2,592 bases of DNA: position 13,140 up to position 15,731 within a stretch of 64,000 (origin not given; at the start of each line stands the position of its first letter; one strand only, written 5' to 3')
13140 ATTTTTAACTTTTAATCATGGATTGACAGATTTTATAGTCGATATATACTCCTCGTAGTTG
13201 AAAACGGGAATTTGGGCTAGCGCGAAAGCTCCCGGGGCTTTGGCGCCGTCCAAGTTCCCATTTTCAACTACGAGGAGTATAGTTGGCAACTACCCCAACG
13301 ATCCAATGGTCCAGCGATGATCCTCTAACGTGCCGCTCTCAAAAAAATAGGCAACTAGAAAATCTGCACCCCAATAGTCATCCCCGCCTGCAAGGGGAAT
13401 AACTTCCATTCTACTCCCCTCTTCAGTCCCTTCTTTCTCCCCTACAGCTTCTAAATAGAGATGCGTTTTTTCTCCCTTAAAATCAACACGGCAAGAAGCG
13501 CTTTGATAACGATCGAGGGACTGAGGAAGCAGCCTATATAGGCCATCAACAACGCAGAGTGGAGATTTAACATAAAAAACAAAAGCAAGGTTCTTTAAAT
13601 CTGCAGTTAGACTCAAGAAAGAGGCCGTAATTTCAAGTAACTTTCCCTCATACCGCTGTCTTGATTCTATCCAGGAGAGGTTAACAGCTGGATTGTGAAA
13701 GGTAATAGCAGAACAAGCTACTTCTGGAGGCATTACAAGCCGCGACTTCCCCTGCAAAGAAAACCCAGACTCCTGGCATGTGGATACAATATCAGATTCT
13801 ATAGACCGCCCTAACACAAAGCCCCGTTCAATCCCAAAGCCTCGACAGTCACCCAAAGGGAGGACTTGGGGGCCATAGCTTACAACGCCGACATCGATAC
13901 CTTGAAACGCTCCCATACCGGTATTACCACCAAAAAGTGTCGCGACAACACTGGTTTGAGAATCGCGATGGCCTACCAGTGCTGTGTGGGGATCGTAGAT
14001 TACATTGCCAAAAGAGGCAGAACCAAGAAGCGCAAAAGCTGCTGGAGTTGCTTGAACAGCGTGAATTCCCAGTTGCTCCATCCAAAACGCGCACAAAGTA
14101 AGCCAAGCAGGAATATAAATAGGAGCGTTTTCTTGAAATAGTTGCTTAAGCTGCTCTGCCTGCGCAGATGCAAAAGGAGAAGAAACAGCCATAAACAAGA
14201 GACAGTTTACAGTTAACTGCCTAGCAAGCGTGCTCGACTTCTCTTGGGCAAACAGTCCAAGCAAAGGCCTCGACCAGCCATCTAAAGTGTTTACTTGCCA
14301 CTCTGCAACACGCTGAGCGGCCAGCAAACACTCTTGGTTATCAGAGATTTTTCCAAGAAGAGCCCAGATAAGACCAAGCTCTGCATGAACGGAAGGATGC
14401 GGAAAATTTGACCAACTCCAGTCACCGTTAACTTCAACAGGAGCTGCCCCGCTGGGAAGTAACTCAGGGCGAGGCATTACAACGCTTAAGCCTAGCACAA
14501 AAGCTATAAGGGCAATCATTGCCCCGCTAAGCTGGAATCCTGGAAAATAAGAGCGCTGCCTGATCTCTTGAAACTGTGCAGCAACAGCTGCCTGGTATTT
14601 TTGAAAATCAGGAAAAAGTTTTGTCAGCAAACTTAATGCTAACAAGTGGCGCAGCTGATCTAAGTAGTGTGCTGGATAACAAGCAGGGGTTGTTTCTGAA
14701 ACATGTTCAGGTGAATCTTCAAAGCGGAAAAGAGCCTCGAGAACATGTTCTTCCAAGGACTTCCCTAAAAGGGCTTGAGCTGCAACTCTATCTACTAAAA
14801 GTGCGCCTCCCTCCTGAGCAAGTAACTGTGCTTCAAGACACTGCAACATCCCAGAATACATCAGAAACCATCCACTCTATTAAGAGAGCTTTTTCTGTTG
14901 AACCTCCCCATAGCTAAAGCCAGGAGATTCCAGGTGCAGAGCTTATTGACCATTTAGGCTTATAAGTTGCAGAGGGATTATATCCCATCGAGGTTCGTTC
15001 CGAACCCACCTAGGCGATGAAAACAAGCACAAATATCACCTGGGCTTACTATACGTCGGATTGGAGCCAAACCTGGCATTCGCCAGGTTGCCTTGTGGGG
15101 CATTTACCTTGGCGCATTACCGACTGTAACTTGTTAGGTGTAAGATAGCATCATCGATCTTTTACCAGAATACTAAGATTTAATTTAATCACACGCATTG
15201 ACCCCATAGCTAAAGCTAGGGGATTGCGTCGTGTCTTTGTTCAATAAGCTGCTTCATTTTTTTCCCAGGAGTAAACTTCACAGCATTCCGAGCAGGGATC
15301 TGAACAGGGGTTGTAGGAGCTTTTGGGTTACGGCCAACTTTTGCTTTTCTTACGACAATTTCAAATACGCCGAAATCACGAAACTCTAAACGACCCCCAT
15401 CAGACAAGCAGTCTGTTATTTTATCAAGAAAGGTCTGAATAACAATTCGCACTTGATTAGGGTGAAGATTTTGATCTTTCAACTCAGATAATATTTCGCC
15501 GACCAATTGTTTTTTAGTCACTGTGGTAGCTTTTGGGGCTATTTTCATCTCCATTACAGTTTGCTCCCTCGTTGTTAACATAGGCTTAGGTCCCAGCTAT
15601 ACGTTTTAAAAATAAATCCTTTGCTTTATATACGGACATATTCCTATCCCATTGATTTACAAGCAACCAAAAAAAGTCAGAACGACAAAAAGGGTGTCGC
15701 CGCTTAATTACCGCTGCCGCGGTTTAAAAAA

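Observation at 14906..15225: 296-bp structured segment inserted at the IHF-like gene terminator, flanked by 24-nt direct repeats, with an empty-site-like copy elsewhere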

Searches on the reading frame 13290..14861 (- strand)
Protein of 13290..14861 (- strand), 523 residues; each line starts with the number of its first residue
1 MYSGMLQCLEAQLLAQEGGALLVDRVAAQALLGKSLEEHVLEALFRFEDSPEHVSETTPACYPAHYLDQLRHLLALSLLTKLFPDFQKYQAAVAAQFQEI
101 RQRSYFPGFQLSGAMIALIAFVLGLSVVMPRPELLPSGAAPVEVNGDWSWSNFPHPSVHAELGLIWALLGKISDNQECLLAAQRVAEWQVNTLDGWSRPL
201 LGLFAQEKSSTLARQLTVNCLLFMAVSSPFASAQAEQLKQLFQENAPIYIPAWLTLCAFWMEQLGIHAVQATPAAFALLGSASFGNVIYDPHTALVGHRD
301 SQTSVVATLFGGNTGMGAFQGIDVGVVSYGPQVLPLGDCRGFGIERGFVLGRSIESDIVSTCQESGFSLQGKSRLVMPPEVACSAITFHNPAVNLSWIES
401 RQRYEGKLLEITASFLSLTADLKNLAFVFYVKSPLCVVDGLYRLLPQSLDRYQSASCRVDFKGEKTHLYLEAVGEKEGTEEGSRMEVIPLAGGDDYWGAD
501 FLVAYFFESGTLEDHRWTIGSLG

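Call 10: find_encoding_contigs(protein=window:13290-14861:-, flank=5000, max_places=6)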
Protein window:13290-14861:- (523 aa): 10 contigs read that carry it; 5 places shown.
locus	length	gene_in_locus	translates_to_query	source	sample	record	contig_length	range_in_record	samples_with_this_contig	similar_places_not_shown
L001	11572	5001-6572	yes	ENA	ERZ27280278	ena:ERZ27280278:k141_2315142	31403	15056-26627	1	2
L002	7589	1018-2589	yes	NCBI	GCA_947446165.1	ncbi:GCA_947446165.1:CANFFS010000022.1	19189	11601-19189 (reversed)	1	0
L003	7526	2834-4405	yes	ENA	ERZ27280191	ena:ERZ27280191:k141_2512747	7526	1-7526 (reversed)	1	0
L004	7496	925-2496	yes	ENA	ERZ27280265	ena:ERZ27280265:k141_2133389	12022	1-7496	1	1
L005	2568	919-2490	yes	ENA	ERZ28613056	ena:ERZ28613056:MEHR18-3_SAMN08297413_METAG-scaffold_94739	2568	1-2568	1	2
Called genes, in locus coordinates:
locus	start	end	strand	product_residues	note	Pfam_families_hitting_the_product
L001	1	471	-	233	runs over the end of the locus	PF00455:DeoRC (faint), PF06026:Rib_5-P_isom_A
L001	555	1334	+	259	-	PF01784:DUF34_NIF3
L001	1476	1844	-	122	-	-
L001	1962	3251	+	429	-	PF00579:tRNA-synt_1b, PF16714:TyrRSs_C (weak), PF22421:SYY_C-terminal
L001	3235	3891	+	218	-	PF00702:Hydrolase, PF12710:HAD (weak), PF13419:HAD_2, PF13242:Hydrolase_like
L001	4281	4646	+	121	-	PF18291:HU-HIG, PF00216:Bac_DNA_binding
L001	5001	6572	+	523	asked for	-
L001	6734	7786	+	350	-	PF03734:YkuD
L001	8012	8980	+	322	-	PF03255:ACCA, PF01039:Carboxyl_trans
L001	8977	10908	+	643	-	PF00664:ABC_membrane, PF00005:ABC_tran, PF02463:SMC_N (weak)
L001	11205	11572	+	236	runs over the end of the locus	PF06508:QueC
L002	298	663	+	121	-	PF18291:HU-HIG, PF00216:Bac_DNA_binding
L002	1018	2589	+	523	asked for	-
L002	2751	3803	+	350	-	PF03734:YkuD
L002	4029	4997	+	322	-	PF03255:ACCA, PF01039:Carboxyl_trans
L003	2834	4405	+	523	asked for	-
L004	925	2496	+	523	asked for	-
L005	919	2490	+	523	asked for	-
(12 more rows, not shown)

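Call 14: find_homologous_proteins(query=window:13290-14861:-)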
Query window:13290-14861:- (523 aa): 5 proteins with E <= 0.001 among 8000 candidates.
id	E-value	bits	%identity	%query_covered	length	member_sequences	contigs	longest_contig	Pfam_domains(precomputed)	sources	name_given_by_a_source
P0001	0.0e+0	1190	100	100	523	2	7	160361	-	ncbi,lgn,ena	-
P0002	2.1e-70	256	34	96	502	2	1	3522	-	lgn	-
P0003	2.7e-66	242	35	90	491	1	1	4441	-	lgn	-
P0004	3.9e-61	225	36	80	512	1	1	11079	-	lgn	-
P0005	1.8e-26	111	28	71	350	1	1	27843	-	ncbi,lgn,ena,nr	ncbi:MAG: hypothetical protein K940chlam9_00351 [Chlamydiae bacterium]|nr:hypothetical protein [Chla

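Call 15: find_encoding_contigs(protein=P0004, flank=6000, max_places=3)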
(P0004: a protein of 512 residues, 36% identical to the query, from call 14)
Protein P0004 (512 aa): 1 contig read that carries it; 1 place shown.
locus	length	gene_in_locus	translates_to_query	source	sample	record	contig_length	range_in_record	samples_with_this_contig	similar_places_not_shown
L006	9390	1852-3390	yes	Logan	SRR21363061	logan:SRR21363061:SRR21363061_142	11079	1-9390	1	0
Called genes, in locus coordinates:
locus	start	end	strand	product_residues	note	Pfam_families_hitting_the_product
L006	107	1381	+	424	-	PF00579:tRNA-synt_1b, PF22421:SYY_C-terminal, PF01479:S4 (weak)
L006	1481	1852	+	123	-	PF18291:HU-HIG, PF00216:Bac_DNA_binding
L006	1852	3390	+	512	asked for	-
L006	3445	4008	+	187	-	-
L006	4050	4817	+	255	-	PF23023:Anti-Pycsar_Apyc1, PF00753:Lactamase_B, PF12706:Lactamase_B_2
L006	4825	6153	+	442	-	PF13167:GTP-bdg_N, PF02492:cobW (faint), PF16360:GTP-bdg_M, PF03193:RsgA_GTPase (faint), PF00009:GTP_EFTU (faint), PF02421:FeoB_N, PF00350:Dynamin_N (faint), PF01926:MMR_HSR1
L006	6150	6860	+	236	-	PF20582:UPF0758_N, PF14520:HHH_5 (weak), PF00633:HHH (weak), PF04002:RadC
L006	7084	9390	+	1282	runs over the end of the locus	-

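Call 16: find_encoding_contigs(protein=P0005, flank=6000, max_places=3)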
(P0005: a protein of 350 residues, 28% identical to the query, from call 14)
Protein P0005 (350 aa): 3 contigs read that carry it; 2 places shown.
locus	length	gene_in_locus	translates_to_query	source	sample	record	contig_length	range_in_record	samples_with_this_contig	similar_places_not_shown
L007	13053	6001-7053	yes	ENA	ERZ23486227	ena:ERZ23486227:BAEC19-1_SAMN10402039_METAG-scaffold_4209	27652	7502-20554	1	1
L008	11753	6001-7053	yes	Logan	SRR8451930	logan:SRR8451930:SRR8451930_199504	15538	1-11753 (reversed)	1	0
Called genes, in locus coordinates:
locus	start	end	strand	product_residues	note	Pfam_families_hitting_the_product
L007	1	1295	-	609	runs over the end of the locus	PF08439:Peptidase_M3_N, PF01432:Peptidase_M3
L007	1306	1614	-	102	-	PF00381:PTS-HPr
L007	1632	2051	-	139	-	PF02577:BFN_dom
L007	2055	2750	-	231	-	PF00455:DeoRC (weak), PF06026:Rib_5-P_isom_A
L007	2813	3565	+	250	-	PF01784:DUF34_NIF3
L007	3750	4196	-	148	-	-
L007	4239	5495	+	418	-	PF00579:tRNA-synt_1b, PF22421:SYY_C-terminal, PF01479:S4 (faint)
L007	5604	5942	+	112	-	PF00216:Bac_DNA_binding, PF18291:HU-HIG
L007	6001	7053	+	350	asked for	-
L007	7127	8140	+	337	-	PF03734:YkuD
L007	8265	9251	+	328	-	PF03255:ACCA, PF01039:Carboxyl_trans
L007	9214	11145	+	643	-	PF00664:ABC_membrane, PF00005:ABC_tran, PF02463:SMC_N (weak)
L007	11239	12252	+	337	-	-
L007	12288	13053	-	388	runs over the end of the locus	PF13173:AAA_14, PF13635:DUF4143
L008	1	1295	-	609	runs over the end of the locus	PF08439:Peptidase_M3_N, PF01432:Peptidase_M3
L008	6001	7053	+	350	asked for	-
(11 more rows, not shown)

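Call 17: find_encoding_contigs(protein=P0003, flank=6000, max_places=3)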
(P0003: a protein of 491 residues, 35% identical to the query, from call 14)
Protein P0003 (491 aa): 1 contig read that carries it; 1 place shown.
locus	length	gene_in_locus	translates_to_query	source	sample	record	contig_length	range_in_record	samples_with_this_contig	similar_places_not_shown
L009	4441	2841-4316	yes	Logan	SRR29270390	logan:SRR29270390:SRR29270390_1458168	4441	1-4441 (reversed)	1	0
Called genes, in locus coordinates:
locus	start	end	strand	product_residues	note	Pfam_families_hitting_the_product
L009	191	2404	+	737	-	-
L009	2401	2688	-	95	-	-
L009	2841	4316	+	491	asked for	-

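Call 18: find_encoding_contigs(protein=P0002, flank=6000, max_places=3)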
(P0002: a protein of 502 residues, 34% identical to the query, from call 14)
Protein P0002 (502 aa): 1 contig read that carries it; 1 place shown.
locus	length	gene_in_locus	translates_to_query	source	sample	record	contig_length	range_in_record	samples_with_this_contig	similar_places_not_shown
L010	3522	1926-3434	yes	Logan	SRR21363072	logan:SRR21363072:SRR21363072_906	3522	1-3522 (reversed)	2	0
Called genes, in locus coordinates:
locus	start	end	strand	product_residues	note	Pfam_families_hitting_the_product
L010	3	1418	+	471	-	?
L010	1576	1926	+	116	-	PF18291:HU-HIG, PF00216:Bac_DNA_binding, PF18175:HU-CCDC81_bac_2 (faint)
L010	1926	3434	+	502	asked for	-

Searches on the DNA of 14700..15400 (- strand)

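Call 4: search_rna_families(source=window, start=14700, end=15400, threshold=evalue, max_evalue=10, show_alignments=4)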
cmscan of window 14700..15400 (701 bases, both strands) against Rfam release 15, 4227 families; matches with E-value up to 10: 2.
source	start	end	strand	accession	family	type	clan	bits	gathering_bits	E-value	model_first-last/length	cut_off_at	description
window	15318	15344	+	RF02929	algC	Cis-reg;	-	14.4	33.8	8.8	9-38/52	no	algC RNA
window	14991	15078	+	RF02940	COG3860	Cis-reg;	-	11.8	42.5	6.5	1-54/54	no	COG3860 RNA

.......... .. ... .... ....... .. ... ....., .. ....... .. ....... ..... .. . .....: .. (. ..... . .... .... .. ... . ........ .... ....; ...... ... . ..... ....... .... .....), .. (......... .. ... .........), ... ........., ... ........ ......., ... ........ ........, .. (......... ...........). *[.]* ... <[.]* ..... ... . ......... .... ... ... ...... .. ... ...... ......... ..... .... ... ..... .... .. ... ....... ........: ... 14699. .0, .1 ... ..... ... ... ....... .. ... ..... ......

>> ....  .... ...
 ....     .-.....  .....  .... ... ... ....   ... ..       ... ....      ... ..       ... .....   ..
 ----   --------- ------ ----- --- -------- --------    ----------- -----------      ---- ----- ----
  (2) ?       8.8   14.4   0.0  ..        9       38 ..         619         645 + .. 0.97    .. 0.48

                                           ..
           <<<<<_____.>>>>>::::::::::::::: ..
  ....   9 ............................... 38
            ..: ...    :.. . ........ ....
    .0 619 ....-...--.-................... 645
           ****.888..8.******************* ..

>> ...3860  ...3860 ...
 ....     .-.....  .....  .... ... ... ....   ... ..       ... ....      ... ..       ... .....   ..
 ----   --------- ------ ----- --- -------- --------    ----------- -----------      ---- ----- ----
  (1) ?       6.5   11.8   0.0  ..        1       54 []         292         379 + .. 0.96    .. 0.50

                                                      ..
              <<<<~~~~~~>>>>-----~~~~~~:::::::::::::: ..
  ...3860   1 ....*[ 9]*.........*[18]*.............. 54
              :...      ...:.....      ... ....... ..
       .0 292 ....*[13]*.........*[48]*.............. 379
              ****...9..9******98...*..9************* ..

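Call 49: search_dna_similar(query=window:14880-15260:-, collection=plasmids, mode=distant, max_evalue=0.01, max_rows=25)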
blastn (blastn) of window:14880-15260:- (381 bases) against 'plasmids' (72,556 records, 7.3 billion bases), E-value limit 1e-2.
No match.

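Call 50: search_dna_similar(query=window:14880-15260:-, collection=phages, mode=distant, max_evalue=0.01, max_rows=25)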
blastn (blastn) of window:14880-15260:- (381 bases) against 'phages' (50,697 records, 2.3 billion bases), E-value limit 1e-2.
Records with a match: 1; places in all: 1; records where one place covers at least 80% of the query: 0.
Best place of each record, by identity: >=99% 1.
By first word of the organism name: Bacteriophage 1.
By host as written in the record: Helicobacter heilmannii 1.
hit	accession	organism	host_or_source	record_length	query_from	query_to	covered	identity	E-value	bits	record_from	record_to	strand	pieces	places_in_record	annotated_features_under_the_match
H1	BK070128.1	Bacteriophage sp.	Helicobacter heilmannii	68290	35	59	7%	100.0%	9e-3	46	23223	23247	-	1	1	none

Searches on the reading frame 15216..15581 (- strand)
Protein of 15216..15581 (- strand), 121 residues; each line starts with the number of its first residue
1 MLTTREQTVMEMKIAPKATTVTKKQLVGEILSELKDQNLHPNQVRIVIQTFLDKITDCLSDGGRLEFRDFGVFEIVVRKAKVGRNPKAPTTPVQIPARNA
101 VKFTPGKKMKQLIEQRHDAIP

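Call 51: find_homologous_proteins(query=window:15216-15581:-, max_evalue=1e-20)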
Query window:15216-15581:- (121 aa): 1113 proteins with E <= 1e-20 among 1171 candidates; the best 120 are listed.
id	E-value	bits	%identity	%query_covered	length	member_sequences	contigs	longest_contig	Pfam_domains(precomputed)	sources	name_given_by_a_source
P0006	1.5e-66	239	100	93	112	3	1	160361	PF18291.7,PF00216.27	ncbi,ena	-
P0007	3.2e-35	138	63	91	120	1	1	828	PF18291.7,PF00216.27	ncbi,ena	-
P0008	4.4e-35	138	70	67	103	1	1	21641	PF18291.7,PF00216.27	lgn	-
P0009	4.5e-35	138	66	83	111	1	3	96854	PF18291.7,PF00216.27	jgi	-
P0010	4.5e-35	138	62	91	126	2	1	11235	PF18291.7,PF00216.27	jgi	-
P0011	5.6e-35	138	68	79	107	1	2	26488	PF18291.7,PF18175.7,PF00216.27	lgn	-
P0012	1.1e-34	137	63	85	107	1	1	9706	PF18291.7,PF00216.27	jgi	-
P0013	1.3e-34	136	68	73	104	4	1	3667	PF18291.7,PF00216.27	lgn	-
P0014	1.9e-34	136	67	79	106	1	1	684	PF18291.7,PF00216.27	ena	-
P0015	2.0e-34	136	64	87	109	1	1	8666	PF18291.7,PF00216.27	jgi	-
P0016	2.0e-34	136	69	69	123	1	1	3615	PF18291.7,PF18175.7,PF00216.27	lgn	-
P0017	2.2e-34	136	71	66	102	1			PF18291.7,PF00216.27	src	-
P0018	2.4e-34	136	67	72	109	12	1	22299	PF18291.7,PF00216.27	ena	-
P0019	2.6e-34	135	71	66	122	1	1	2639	PF18291.7,PF00216.27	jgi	jgi:nucleoid DNA-binding protein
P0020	3.0e-34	135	66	80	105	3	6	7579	PF18291.7,PF00216.27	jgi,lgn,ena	-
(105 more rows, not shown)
